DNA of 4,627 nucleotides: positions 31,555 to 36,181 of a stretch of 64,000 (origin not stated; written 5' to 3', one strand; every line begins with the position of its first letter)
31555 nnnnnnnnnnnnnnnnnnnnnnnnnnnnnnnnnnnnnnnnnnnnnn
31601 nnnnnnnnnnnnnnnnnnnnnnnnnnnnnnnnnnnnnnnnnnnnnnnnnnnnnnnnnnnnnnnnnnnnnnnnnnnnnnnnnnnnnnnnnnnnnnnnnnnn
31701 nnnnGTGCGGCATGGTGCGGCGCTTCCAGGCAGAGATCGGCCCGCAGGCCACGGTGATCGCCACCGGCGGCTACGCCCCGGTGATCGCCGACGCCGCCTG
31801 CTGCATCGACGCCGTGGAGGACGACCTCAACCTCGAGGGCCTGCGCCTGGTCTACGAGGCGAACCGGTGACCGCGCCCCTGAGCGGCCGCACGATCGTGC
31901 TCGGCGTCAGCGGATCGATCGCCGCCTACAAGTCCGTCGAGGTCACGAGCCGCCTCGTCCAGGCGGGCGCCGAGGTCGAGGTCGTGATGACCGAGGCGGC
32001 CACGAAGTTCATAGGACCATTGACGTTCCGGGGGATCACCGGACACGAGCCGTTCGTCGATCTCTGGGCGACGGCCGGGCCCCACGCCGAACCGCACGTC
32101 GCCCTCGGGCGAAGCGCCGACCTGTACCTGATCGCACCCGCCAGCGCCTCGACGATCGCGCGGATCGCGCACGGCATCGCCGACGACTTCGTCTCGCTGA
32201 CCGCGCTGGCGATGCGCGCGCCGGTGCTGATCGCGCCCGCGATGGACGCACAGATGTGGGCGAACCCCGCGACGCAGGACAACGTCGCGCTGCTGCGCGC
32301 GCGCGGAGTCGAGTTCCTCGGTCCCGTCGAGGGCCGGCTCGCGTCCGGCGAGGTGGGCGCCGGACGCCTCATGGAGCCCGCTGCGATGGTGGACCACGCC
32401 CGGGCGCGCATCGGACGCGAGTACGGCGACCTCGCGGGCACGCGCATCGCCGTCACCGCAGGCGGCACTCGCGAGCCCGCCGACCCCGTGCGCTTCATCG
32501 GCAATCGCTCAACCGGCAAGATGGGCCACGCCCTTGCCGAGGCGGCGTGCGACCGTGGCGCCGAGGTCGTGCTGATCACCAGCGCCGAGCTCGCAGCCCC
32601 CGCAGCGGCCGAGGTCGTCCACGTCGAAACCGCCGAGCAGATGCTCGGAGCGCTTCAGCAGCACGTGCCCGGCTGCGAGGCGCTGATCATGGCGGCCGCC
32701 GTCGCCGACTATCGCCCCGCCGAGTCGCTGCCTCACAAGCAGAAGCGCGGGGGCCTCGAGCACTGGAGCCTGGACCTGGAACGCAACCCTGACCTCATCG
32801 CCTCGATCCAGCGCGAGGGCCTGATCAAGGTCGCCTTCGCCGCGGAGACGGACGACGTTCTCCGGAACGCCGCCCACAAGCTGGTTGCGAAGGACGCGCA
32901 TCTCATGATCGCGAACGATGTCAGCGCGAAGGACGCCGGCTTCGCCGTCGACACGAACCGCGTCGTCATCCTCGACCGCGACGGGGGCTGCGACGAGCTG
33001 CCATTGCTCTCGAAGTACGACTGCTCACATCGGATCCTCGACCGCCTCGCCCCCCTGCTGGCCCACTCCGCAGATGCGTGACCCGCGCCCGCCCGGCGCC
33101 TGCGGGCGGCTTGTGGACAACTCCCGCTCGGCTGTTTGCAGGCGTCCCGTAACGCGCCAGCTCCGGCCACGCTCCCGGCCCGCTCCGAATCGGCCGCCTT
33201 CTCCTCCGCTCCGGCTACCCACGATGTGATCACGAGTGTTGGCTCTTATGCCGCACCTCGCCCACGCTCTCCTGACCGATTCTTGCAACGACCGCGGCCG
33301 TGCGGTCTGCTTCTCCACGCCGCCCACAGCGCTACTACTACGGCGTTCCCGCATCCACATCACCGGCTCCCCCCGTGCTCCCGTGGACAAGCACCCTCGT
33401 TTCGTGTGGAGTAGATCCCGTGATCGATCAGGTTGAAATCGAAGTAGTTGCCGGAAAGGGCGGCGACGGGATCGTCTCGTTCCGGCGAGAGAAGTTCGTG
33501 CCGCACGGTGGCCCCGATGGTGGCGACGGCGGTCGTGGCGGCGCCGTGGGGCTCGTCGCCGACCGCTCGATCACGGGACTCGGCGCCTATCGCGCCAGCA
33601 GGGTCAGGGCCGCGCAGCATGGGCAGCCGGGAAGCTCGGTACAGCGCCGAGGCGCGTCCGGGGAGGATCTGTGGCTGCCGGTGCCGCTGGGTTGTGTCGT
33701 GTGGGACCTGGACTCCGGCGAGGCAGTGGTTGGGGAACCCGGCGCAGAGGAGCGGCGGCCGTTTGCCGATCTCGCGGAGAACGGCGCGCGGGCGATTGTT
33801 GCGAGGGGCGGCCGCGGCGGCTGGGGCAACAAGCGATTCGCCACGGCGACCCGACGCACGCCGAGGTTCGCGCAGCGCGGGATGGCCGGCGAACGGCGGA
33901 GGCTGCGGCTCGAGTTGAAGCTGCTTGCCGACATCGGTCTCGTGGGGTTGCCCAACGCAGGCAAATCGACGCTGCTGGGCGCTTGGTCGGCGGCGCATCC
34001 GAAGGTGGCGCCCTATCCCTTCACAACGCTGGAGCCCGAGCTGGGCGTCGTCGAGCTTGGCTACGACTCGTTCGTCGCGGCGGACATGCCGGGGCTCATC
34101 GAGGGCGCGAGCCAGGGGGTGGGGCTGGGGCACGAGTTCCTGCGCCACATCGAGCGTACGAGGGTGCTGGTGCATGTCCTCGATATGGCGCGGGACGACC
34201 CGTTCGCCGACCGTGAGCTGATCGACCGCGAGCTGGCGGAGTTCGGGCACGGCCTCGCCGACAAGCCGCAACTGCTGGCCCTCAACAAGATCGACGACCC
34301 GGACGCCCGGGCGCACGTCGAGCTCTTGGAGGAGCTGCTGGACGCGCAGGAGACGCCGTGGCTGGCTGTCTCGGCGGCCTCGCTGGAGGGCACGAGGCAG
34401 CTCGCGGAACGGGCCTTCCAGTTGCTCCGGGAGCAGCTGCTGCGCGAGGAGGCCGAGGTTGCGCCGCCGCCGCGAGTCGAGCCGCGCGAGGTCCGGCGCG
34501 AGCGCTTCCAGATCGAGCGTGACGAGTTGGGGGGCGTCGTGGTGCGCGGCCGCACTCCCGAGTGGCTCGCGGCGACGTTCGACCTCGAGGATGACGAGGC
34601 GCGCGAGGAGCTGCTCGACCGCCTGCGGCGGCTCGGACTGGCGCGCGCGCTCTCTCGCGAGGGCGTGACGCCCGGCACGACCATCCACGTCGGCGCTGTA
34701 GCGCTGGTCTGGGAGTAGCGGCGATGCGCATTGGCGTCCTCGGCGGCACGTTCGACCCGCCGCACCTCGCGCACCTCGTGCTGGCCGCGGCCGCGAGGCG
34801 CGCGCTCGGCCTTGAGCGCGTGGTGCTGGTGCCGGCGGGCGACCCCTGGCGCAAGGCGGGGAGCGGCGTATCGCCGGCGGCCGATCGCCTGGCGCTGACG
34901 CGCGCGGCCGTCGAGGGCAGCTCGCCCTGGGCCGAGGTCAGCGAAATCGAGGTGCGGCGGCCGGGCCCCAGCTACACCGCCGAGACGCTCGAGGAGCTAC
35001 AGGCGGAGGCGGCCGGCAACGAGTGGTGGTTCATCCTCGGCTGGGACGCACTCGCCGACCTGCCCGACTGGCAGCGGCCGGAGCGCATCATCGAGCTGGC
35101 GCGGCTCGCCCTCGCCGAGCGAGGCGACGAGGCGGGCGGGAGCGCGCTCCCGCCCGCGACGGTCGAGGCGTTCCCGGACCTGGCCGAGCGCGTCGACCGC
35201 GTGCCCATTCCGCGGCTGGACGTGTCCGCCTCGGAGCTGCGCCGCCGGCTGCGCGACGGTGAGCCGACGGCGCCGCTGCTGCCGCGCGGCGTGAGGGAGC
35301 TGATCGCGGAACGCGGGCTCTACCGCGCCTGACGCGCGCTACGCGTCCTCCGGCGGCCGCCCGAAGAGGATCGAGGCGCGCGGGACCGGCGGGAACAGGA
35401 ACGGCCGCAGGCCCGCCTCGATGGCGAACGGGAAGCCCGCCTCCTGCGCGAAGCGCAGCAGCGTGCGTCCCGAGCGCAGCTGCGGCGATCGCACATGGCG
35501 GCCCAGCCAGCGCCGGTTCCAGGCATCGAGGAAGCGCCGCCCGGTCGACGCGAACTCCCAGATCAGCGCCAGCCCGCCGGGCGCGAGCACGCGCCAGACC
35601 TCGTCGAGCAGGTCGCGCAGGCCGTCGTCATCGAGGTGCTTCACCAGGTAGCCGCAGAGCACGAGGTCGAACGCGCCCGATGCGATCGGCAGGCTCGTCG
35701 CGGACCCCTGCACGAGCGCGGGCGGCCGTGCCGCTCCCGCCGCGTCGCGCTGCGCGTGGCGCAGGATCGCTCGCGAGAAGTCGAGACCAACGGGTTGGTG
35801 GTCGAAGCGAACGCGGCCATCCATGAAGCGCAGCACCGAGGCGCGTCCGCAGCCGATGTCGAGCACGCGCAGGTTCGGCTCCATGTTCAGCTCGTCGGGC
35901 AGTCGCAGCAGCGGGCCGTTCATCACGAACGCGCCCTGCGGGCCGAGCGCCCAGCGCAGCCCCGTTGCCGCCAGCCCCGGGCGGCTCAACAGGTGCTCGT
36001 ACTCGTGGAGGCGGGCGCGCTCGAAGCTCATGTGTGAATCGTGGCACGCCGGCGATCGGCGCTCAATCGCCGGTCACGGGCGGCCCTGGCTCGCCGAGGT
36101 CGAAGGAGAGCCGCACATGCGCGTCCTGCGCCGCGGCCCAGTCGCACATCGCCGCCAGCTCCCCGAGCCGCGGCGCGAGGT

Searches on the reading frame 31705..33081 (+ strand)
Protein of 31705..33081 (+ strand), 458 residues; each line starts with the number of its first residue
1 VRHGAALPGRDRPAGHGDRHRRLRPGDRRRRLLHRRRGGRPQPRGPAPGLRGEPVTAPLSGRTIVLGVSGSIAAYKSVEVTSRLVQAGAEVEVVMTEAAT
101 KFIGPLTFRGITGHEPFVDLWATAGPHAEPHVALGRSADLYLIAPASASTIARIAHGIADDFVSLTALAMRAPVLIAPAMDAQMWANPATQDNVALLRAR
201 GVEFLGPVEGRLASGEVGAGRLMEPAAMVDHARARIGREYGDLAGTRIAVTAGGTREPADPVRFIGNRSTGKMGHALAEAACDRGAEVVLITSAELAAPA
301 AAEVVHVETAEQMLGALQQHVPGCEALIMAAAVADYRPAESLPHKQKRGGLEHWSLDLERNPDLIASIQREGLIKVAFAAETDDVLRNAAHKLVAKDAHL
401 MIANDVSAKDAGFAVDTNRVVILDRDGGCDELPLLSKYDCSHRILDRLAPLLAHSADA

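Call 5: search_protein_families(library=pfam, proteins=[window:31705-33081:+])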
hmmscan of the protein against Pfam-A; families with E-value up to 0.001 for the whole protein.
window:31705-33081:+ (458 aa): 2 families
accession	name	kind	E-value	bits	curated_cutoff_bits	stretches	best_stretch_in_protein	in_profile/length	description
PF04127.22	DFP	-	3.4e-60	203.5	22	1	243-423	1-186/186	DNA/pantothenate metabolism flavoprotein C-terminal domain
PF02441.25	Flavoprotein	-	2.4e-30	105.7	22.7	1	63-231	2-157/162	Flavoprotein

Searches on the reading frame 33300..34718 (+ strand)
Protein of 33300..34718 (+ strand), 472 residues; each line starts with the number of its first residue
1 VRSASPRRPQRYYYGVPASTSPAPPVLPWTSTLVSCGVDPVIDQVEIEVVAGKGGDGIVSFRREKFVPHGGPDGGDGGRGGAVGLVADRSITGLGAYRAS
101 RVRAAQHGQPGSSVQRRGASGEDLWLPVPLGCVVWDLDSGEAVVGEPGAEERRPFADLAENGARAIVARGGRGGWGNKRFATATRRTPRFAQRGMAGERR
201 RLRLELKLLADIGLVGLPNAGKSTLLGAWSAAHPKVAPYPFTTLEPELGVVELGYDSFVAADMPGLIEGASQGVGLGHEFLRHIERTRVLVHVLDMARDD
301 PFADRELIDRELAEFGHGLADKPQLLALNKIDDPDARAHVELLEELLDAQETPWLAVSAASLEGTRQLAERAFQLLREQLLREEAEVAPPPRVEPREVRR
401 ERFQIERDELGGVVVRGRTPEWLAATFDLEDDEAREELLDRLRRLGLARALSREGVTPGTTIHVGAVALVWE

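Call 5: search_protein_families(library=pfam, proteins=[window:33300-34718:+])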
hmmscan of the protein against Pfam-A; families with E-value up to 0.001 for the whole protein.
window:33300-34718:+ (472 aa): 4 families
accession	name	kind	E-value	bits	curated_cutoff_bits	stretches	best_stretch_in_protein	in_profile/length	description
PF01018.28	GTP1_OBG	-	4.4e-50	169.8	27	1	42-208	1-155/155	GTP1/OBG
PF01926.29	MMR_HSR1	-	3.3e-24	85.6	21.9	1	212-330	2-113/113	50S ribosome-binding GTPase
PF09269.16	DUF1967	-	1.1e-10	41.9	27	1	403-471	1-70/70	Domain of unknown function (DUF1967)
PF02421.24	FeoB_N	-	5.4e-09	36.2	27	1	212-370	3-154/156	Ferrous iron transport protein B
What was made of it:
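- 33420..34718 (+): obg. Its real start is the GTG at 33420, not the longest-ORF GTG at 33300. The Pfam GTP1_OBG domain starts at residue 42 of the long ORF (call 5).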

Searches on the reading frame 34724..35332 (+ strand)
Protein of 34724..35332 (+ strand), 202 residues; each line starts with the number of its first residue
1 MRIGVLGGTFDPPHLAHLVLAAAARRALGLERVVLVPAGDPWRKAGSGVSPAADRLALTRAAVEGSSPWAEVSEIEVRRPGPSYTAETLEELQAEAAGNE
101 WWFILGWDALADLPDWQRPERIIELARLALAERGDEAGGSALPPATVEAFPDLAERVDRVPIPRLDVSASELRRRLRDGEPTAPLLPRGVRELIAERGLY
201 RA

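Call 5: search_protein_families(library=pfam, proteins=[window:34724-35332:+])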
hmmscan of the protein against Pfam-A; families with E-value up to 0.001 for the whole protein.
window:34724-35332:+ (202 aa): 1 family
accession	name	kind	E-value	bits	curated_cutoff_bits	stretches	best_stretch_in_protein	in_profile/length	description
PF01467.32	CTP_transf_like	-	4.2e-20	72.7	21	1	5-175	1-133/133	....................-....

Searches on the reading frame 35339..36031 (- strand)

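Call 5: search_protein_families(library=pfam, proteins=[window:35339-36031:-])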
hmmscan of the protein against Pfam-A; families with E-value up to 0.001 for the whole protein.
window:35339-36031:- (230 aa): 6 families
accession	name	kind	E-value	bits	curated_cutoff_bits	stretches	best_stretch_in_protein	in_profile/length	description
PF13649.12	Methyltransf_25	-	6.7e-19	68.8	27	1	56-153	1-97/97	Methyltransferase domain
PF08241.18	Methyltransf_11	-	1e-16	61.8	21.2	1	57-157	1-95/95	Methyltransferase domain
PF13489.12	Methyltransf_23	-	6e-14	52.5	27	1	43-200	15-159/164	Methyltransferase domain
PF08242.18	Methyltransf_12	-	3.6e-11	44.1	30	1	57-154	1-97/98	Methyltransferase domain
PF13847.12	Methyltransf_31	-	1.1e-09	38.6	27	1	52-161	3-113/145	Methyltransferase domain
PF01209.24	Ubie_methyltran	-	1.6e-09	37.9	20.1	1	52-164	47-158/233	ubiE/COQ5 methyltransferase family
